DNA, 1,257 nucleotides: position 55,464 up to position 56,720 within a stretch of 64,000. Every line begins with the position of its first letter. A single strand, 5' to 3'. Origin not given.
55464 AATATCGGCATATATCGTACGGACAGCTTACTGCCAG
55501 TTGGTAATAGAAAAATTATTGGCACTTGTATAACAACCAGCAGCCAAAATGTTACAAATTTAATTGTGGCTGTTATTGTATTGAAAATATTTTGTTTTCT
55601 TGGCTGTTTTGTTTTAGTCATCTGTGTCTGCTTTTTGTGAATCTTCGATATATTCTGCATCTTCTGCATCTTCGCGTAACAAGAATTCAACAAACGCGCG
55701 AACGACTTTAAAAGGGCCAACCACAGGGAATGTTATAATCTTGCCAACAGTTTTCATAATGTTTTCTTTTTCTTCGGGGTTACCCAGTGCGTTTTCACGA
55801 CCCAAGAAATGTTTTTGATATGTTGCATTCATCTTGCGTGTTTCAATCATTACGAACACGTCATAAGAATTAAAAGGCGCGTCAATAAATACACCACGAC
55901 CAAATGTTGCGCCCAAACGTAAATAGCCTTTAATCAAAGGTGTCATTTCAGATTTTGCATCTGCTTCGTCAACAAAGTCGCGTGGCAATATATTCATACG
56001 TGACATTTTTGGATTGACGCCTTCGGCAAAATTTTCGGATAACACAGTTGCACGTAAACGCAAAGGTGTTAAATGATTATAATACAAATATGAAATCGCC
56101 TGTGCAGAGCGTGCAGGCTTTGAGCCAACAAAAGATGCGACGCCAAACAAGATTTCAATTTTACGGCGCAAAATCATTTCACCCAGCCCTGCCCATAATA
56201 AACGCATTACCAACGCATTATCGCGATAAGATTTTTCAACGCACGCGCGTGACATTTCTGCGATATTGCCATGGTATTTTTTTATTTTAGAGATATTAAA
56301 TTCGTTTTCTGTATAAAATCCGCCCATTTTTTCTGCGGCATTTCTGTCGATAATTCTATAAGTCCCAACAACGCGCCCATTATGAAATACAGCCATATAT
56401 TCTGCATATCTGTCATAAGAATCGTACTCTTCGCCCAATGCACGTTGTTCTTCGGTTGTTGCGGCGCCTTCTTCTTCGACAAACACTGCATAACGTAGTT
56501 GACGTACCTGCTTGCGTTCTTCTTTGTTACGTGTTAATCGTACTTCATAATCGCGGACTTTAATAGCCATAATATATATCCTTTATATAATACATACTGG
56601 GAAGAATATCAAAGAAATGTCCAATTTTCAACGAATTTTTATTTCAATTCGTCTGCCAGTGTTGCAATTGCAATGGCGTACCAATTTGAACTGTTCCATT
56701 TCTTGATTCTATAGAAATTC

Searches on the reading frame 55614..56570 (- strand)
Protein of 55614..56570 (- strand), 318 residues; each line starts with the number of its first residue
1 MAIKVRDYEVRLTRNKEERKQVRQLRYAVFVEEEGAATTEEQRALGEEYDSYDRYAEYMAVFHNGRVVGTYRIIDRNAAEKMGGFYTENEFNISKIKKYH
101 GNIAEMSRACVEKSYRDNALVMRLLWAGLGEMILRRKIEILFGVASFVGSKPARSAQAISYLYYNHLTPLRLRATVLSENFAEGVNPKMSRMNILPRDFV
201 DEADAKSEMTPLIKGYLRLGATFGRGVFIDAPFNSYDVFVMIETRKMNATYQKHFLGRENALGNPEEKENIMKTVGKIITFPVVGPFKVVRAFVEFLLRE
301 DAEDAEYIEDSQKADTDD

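Call 49: search_protein_families(library=ncbifam, proteins=[window:55614-56570:-], max_evalue=0.01)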
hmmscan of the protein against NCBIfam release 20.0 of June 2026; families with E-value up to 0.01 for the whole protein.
window:55614-56570:- (318 aa): 5 families
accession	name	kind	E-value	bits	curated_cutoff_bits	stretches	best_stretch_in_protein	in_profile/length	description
NF052554.1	OrAlActfOlsBRHOCB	equivalog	1.7e-58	198.4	350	1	1-255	1-253/256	L-ornithine N(alpha)-acyltransferase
NF052555.1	OrAlActfOlsBBRUA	equivalog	7.9e-50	169.9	320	1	7-255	22-270/278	l-ornithine N(alpha)-acyltransferase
TIGR03694.1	exosort_acyl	subfamily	4.5e-11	42.6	111.95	1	8-117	8-125/241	PEP-CTERM/exosortase system-associated acyltransferase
TIGR04045.1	MSMEG_0567_GNAT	equivalog_domain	0.00033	20.2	68.45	1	8-84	2-76/153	MSMEG_0567/Sll0786 family nitrogen starvation N-acetyltransferase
NF047533.1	LBL_2463_fam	subfamily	0.0042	16.8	110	1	49-145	24-121/177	LBL_2463 family protein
